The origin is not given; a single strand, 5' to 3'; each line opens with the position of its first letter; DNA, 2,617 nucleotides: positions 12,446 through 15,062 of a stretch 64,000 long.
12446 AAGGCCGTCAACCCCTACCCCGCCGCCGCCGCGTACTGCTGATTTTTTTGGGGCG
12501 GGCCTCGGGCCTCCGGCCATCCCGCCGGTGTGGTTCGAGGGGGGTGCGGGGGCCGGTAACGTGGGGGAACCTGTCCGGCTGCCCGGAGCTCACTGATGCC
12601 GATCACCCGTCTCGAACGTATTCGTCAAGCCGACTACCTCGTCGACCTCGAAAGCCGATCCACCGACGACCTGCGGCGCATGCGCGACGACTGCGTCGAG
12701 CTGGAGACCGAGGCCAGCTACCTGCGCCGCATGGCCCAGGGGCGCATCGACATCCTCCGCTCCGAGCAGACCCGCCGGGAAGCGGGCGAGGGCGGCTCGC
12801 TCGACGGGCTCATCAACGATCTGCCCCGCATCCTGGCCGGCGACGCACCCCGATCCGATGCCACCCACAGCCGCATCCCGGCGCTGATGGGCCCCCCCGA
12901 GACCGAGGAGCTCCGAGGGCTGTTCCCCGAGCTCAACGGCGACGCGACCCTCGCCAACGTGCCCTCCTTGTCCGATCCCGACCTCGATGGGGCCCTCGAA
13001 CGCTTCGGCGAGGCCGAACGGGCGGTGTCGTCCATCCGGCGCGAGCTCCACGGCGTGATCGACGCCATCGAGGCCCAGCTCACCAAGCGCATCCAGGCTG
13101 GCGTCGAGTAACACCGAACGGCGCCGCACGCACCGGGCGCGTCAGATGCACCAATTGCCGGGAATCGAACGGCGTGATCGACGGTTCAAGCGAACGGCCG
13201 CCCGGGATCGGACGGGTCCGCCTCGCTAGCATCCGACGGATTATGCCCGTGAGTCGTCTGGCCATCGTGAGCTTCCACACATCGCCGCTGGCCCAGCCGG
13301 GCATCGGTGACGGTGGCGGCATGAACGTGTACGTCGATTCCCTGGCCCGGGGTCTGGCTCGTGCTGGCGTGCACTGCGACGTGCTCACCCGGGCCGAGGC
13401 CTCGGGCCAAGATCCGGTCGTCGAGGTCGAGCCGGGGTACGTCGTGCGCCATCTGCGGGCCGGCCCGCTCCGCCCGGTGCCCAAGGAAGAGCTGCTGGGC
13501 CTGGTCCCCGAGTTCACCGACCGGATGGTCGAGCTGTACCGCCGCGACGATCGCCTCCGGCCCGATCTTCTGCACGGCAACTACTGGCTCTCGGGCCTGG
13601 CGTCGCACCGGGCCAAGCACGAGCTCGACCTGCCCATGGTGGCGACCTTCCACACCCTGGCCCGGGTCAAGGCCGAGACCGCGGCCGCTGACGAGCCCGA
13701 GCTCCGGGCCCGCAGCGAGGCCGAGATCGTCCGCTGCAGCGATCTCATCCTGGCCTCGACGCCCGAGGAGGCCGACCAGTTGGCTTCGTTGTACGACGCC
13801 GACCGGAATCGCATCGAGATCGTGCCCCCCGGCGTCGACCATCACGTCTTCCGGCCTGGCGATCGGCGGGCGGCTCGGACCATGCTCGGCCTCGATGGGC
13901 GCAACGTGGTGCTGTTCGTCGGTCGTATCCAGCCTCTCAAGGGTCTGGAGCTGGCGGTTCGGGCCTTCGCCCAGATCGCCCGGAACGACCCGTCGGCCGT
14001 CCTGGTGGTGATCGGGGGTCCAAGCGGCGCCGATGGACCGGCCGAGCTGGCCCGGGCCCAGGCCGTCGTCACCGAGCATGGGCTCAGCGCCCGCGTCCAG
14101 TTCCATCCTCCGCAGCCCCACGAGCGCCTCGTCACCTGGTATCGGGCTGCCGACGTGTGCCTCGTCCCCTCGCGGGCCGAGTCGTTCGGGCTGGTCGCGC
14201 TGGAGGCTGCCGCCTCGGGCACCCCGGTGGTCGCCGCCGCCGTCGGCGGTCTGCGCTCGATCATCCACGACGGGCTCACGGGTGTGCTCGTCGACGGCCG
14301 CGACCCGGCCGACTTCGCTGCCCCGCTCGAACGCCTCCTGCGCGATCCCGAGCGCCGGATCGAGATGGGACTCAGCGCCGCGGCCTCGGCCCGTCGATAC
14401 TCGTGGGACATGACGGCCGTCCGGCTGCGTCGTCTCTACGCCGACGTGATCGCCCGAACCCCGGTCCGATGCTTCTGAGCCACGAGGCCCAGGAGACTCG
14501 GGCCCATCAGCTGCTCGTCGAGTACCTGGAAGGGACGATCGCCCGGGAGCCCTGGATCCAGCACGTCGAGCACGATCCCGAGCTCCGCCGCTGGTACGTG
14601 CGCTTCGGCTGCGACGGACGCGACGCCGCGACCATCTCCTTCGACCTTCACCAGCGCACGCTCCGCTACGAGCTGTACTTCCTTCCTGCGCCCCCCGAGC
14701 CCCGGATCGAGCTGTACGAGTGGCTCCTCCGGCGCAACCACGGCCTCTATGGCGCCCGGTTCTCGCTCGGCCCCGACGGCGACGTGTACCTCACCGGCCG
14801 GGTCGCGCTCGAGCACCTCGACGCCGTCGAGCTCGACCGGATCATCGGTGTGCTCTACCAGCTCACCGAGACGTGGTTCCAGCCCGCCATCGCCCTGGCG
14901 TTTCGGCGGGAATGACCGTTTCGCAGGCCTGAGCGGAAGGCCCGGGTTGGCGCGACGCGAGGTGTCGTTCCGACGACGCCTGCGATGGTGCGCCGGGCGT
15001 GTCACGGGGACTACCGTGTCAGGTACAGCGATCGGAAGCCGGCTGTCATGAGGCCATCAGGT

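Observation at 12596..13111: RsiG-like protein with two c-di-GMP-binding helix motifs (second one Q to H)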

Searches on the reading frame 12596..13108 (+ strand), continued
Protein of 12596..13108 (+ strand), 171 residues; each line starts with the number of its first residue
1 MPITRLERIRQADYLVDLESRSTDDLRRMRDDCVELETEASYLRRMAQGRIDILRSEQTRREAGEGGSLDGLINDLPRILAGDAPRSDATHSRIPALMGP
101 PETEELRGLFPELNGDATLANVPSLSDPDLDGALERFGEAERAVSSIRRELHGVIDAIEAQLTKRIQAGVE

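Call 30: predict_structure(alignment_id=A1)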
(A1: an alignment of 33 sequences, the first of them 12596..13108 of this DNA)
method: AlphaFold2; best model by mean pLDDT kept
length: 171 residues; sequences in the alignment: 33
mean_pLDDT: 84.2   pTM: 0.76
mean pLDDT of the five models: 84.2, 84.0, 83.8, 83.0, 82.5
residues with pLDDT >= 90: 99; 70-90: 37; 50-70: 27; < 50: 8
segments of 3 or more residues with pLDDT < 50: 85-89
pLDDT, mean of each block of 10 residues (from residue 1): 86 93 96 93 92 91 77 71 51 53 81 77 90 96 97 97 93 65
secondary structure, 60 per line:
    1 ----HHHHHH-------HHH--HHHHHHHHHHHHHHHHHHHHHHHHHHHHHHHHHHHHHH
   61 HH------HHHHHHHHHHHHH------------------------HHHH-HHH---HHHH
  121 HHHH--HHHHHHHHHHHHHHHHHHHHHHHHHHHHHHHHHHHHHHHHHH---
elements in order: H5-10 H23-62 H69-81 H106-109 H117-124 H127-168

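Call 34: fold_search(model_id=the predicted structure, library=pdb)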
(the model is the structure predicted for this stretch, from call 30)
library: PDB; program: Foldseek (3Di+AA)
matches with E <= 10: 69; with E <= 0.001: 4
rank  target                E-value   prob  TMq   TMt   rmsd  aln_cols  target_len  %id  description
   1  6pfv_T                1.1e-04  1.00  0.76  0.79   2.8       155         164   31  Structure of S. venezuelae RisG-WhiG-c-di-GMP complex: orthorhombic crystal form (released 2019-11-13)
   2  6pfj_T                1.2e-04  1.00  0.73  0.83   2.8       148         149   32  Structure of S. venezuelae RsiG-WhiG-(ci-di-GMP) complex, P64 crystal form (released 2019-11-13)
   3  6pfv_B                1.3e-04  1.00  0.77  0.81   2.9       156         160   31  Structure of S. venezuelae RisG-WhiG-c-di-GMP complex: orthorhombic crystal form (released 2019-11-13)
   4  6pfv_E                1.5e-04  1.00  0.75  0.81   3.0       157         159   31  Structure of S. venezuelae RisG-WhiG-c-di-GMP complex: orthorhombic crystal form (released 2019-11-13)
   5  4zws_A                1.4e+00  0.33  0.32  0.39  18.7       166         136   17  Crystal Structure of the Bacteriophage T4 recombination mediator protein UvsY, Lattice Type III (released 2016-03-02)
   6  4zwq_C                1.4e+00  0.30  0.32  0.38  18.9       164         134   18  Crystal Structure of the Bacteriophage T4 recombination mediator protein UvsY, Lattice Type I (released 2016-03-02)
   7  4zwq_A                3.6e+00  0.16  0.33  0.40  18.7       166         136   16  Crystal Structure of the Bacteriophage T4 recombination mediator protein UvsY, Lattice Type I (released 2016-03-02)
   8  4zwt_A                4.0e+00  0.23  0.34  0.45  12.6       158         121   13  Crystal Structure of the Bacteriophage T4 recombination mediator protein UvsY, Lattice Type IV (released 2016-03-02)
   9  4zwq_G                4.0e+00  0.16  0.33  0.41  17.7       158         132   16  Crystal Structure of the Bacteriophage T4 recombination mediator protein UvsY, Lattice Type I (released 2016-03-02)
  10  8ygg_A                4.0e+00  0.09  0.26  0.09  13.6       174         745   15  pP1192R-apo Closed state (released 2024-09-18)
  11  4zwt_M                4.2e+00  0.20  0.33  0.43  11.4       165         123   14  Crystal Structure of the Bacteriophage T4 recombination mediator protein UvsY, Lattice Type IV (released 2016-03-02)
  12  7tve_D                4.4e+00  0.05  0.22  0.10  29.2       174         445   15  ATP and DNA bound SMC5/6 core complex (released 2022-06-22)
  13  5f5p_B                4.6e+00  0.06  0.24  0.24  17.1       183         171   18  Molecular Basis for Shroom2 Recognition by Rock1 (released 2016-10-19)
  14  6h2x                  4.8e+00  0.06  0.22  0.12  25.0       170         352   16  MukB coiled-coil elbow from E. coli (released 2019-03-06)
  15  5ohe_A                5.1e+00  0.03  0.17  0.18  16.1       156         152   17  Globin sensor domain of AfGcHK (FeIII form) in complex with cyanide (released 2017-11-08)
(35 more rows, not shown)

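Call 42: find_related_loci(query=A2, collection=genome_contigs, flank=10000)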
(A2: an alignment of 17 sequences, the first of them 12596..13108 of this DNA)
Query A2 (171 aa) in genome_contigs; peptide patterns used: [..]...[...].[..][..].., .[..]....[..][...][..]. (x = any residue, [..] = any of these).
599 stretches matched a pattern (row limit reached: there are more); 594 encode a relative of the query (tblastn E <= 1e-3); the best 80 are kept; 80 distinct loci.
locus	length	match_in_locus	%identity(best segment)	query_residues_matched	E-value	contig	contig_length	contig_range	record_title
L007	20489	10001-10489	50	5-169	6e-40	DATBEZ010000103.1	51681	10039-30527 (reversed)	MAG TPA_asm: Acidimicrobiia bacterium isolate SMAG_U3796 k141_4774674, whole genome shotgun sequence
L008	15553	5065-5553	49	5-169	1e-38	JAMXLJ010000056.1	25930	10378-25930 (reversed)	MAG: Acidimicrobiia bacterium isolate Bin.002_Pasture k127_344043, whole genome shotgun sequence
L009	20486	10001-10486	47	5-168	5e-36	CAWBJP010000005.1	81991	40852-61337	MAG: uncultured Actinomycetes bacterium isolate MFD09206.bin.2.84 genome assembly, contig: contig_14619, whole genome sh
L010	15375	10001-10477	47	5-167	2e-35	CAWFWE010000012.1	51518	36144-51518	MAG: uncultured Actinomycetes bacterium isolate MFD04944.bin.2.69 genome assembly, contig: contig_84905, whole genome sh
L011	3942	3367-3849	45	5-167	5e-35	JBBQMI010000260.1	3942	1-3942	MAG: Acidimicrobiia bacterium isolate Co_metawrap_431 Cmw_431_k141_9989688_length_3942_cov_6.0000, whole genome shotgun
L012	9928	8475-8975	48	2-171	3e-35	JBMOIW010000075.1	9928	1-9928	MAG: Acidimicrobiia bacterium isolate Deming_bin.482 contig21124, whole genome shotgun sequence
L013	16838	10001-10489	44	5-169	1e-34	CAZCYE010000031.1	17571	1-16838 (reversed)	MAG TPA_asm: uncultured Bifidobacteriaceae bacterium isolate SRP136066_co1_74 genome assembly, contig: NODE_3317_length_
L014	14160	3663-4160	47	1-165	1e-34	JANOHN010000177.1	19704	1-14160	MAG: Acidimicrobiia bacterium isolate SOY_63_metabat_465 SOY_63_k141_873968, whole genome shotgun sequence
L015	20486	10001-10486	47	2-165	2e-34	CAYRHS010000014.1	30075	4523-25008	MAG TPA_asm: uncultured Burkholderiales bacterium isolate SRP214966_co7_265 genome assembly, contig: NODE_884_length_300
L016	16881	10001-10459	45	14-168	4e-34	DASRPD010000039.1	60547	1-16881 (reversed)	MAG TPA_asm: Acidimicrobiia bacterium isolate SMAG_U10286 k141_315694, whole genome shotgun sequence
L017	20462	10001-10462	45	2-159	1e-33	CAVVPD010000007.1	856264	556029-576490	MAG: uncultured Actinomycetes bacterium isolate MFD02416.bin.2.29 genome assembly, contig: contig_47733, whole genome sh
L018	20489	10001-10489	44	5-169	3e-33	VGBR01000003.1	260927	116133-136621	MAG: Actinomycetota bacterium isolate M_DeepCast_50m_m2_189 M_DeepCast_50m_m2_189_Ga0194121_10000019, whole genome shotg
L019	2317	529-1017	44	5-169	3e-33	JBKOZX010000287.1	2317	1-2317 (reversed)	MAG: Actinomycetota bacterium isolate GB_HAYS_MAG_00023 GB_HAYS_000001203694, whole genome shotgun sequence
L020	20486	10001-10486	42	3-166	1e-32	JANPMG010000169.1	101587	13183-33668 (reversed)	MAG: Acidimicrobiia bacterium isolate VAR_48_metabat_304 VAR_48_k141_598775, whole genome shotgun sequence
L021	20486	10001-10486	43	3-166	3e-32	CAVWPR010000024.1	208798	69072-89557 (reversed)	MAG: uncultured Acidimicrobiia bacterium isolate MFD05442.bin.2.295 genome assembly, contig: contig_2893, whole genome s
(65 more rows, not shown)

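Call 46: search_protein_families(library=ncbifam, proteins=[L005:10504-10899:+], max_evalue=0.001)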
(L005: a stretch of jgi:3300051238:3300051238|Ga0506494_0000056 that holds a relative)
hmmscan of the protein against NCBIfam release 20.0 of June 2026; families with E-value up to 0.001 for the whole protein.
L005:10504-10899:+ (132 aa): 10 families
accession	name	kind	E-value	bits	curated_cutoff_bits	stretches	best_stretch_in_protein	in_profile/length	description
NF041677.1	trans_regClgR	equivalog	4e-11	43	170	1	13-89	9-85/113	transcriptional regulator ClgR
NF006015.0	PRK08154.1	subfamily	1.1e-10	41.2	204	1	7-105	25-121/314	anaerobic benzoate catabolism transcriptional regulator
NF046032.1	TransRegSlrRBacil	equivalog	1.3e-08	35.1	250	1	13-82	2-72/149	HTH-type transcriptional regulator SlrR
NF007257.0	PRK09706.1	subfamily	1.1e-07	31.7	101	1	12-114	5-100/135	transcriptional repressor DicA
NF041951.1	phage_RstR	subfamily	1.2e-07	32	80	1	14-77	4-67/108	RstR family transcriptional repressor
NF010465.0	PRK13890.1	equivalog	2.8e-05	24.2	96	1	25-73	18-66/121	conjugal transfer protein TrbA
TIGR03070.1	couple_hipB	subfamily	0.00011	22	71.65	1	11-54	1-42/58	type II toxin-antitoxin system Y4mF family antitoxin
NF047948.1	male_kill_WMK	equivalog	0.00026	20.6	300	1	13-80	6-73/300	WO male-killing family protein Wmk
TIGR00270.2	TIGR00270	equivalog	0.00049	19.9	110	1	11-67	74-130/159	multiprotein bridging factor aMBF1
NF041493.1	MobT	equivalog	0.00074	18.4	600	0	17-64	1-48/383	MobT family relaxase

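Call 67: search_solved_structures(query=L005:10504-10899:+, max_evalue=0.001, show_alignments=0)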
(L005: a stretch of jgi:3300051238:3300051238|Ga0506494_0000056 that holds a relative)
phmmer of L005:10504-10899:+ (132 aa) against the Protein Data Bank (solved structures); distinct sequences matched with E-value up to 0.001: 16.
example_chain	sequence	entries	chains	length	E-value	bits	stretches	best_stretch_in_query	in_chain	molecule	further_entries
6rnx_A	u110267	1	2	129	5.9e-09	39.4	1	13-101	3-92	HTH-type transcriptional regulator DdrOC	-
6jq1_A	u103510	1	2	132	2.4e-08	37.4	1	13-100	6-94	Transcriptional regulator, XRE family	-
6rmq_A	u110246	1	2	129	2.8e-08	37.2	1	13-101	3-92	HTH-type transcriptional regulator DdrOC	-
5woq_A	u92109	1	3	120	4.7e-08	36.5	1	13-88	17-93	Transcriptional regulator ClgR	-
7t5u_A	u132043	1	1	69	3.9e-07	33.5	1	13-67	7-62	Helix-turn-helix domain-containing protein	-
6rnz_A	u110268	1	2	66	4.9e-07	33.2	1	13-70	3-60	HTH-type transcriptional regulator DdrOC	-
9sf2_A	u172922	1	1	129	5.2e-07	33.1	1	14-87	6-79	Transcriptional regulator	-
3qq6_A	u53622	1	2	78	7e-07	32.7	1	11-72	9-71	HTH-type transcriptional regulator sinR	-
3f51_A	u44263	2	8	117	8.5e-07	32.4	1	12-78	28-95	Clp gene regulator (ClgR)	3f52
5tn0_A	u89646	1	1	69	3.7e-06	30.4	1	13-72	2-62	HTH-type transcriptional regulator SinR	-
1b0n_A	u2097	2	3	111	8e-06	29.3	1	13-72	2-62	PROTEIN (SINR PROTEIN) | HTH-TYPE TRANSCRIPTIONAL REGULATOR SINR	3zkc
8tac_A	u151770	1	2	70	2.7e-05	27.6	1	12-64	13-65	DBP48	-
1adr_A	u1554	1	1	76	5.1e-05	26.7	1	13-71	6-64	P22 C2 REPRESSOR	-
2r1j_L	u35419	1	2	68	5.3e-05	26.6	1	13-71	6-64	Repressor protein C2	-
3jxb_C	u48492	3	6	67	6e-05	26.5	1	13-71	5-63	Repressor protein C2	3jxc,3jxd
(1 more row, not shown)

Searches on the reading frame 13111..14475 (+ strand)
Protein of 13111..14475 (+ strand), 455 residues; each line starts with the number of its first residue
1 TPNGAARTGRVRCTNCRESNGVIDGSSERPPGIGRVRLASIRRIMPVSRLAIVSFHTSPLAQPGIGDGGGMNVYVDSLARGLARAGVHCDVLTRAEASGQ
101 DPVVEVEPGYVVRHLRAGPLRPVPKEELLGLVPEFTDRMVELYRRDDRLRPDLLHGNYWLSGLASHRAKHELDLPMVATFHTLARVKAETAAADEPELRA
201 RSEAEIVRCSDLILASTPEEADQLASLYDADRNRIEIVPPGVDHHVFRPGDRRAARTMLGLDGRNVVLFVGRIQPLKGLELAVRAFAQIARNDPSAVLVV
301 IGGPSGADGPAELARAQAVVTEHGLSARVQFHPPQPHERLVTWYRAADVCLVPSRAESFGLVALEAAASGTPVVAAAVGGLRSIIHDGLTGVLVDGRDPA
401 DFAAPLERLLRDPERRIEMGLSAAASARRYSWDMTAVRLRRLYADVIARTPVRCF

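Call 17: search_protein_families(library=pfam, proteins=[window:13111-14475:+], max_evalue=0.001)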
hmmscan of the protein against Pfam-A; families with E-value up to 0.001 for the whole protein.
window:13111-14475:+ (455 aa): 6 families
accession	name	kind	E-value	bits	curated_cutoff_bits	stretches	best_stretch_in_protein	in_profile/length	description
PF00534.26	Glycos_transf_1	-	4.7e-40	137.4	26.4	1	261-420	11-166/172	Glycosyl transferases group 1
PF13692.12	Glyco_trans_1_4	-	1.8e-33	116.2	27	1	265-412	2-142/142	Glycosyl transferases group 1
PF13439.12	Glyco_transf_4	-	3e-32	112.4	28.5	1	69-244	2-168/170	Glycosyltransferase Family 4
PF20706.3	GT4-conflict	-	4.6e-29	102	26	1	68-439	11-385/385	Family 4 Glycosyltransferase in conflict systems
PF13579.12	Glyco_trans_4_4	-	7.2e-27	95.1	29.7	1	69-241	1-158/158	Glycosyl transferase 4-like domain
PF13524.12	Glyco_trans_1_2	-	4.8e-08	33.5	25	1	323-433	27-136/144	Glycosyl transferase-like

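Call 31: find_encoding_contigs(protein=window:13243-14475:+, flank=10000, max_places=3)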
Protein window:13243-14475:+ (411 aa): no gene with exactly this product is on record in the collection.

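Call 46: search_protein_families(library=ncbifam, proteins=[window:13243-14475:+], max_evalue=0.001)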
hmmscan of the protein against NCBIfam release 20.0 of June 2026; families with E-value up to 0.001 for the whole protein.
window:13243-14475:+ (411 aa): 49 families (the best 25 are shown)
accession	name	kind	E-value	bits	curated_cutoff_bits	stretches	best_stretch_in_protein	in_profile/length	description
TIGR03449.1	mycothiol_MshA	equivalog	1.3e-131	439.2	462.5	1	5-403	1-404/406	D-inositol-3-phosphate glycosyltransferase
TIGR02149.1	glgA_Coryne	subfamily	5.9e-36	124.4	302.4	1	26-403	17-391/391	glycogen synthase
TIGR04047.1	MSMEG_0565_glyc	hypoth_equivalog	3e-33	115.4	259.85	1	31-400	18-372/373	MSMEG_0565 family glycosyltransferase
TIGR02472.1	sucr_P_syn_N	equivalog_domain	2.4e-31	109.1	576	1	23-390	24-429/439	sucrose-phosphate synthase, putative, glycosyltransferase domain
TIGR04063.1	stp3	hypoth_equivalog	9.8e-30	103.7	442.05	1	77-403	66-396/397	TIGR04063 family PEP-CTERM/XrtA system glycosyltransferase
TIGR03999.1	thiol_BshA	equivalog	3.3e-29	102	273.7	1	146-403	126-374/375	N-acetyl-alpha-D-glucosaminyl L-malate synthase BshA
NF041876.1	EPS_EpsE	equivalog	6.7e-26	91.4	400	1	183-382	180-375/389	exopolysaccharide biosynthesis GT4 family glycosyltransferase EpsE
NF053787.1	GlcN_PG_synth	equivalog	1.3e-25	90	480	1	103-403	79-360/361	N-acetylglucosaminyl phosphatidylglycerol synthase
TIGR03088.1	stp2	hypoth_equivalog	3.2e-25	88.9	409.05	1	186-402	157-373/374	TIGR03088 family PEP-CTERM/XrtA system glycosyltransferase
NF038229.1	Glyco4_Geo_Pelo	equivalog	3e-24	85.7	400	1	100-403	49-337/338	GPMC system family 4 glycosyltransferase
TIGR04157.1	glyco_rSAM_CFB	subfamily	6.9e-24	84.6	400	1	156-351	160-349/406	TIGR04157 family glycosyltransferase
NF012028.0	PRK15484.1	subfamily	5.4e-23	81.7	618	1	189-395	161-371/380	lipopolysaccharide N-acetylglucosaminyltransferase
TIGR02095.1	glgA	subfamily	6.8e-20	71.2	328.45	1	212-401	283-476/477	glycogen/starch synthase, ADP-glucose type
NF038295.1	EPS_HpsP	equivalog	3.5e-15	55.9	550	1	192-402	179-387/388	hormogonium polysaccharide biosynthesis glycosyltransferase HpsP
NF038011.1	PelF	equivalog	8.1e-15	54.8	100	1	185-398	276-488/489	GT4 family glycosyltransferase PelF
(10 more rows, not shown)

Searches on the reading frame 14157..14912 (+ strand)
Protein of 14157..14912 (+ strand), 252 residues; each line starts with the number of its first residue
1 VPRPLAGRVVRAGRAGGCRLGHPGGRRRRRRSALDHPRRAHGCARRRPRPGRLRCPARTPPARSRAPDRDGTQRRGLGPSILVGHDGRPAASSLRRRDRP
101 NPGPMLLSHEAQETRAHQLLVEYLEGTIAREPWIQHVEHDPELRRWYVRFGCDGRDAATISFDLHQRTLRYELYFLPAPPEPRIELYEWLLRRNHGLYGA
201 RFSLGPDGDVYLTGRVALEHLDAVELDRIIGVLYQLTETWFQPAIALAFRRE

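Call 17: search_protein_families(library=pfam, proteins=[window:14157-14912:+], max_evalue=0.001)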
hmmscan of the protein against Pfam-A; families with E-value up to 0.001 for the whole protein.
window:14157-14912:+ (252 aa): 1 family
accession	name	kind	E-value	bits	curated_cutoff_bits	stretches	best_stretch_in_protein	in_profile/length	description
PF10722.14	YbjN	-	6.7e-09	36.5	22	1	124-242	5-122/126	Putative bacterial sensory transduction regulator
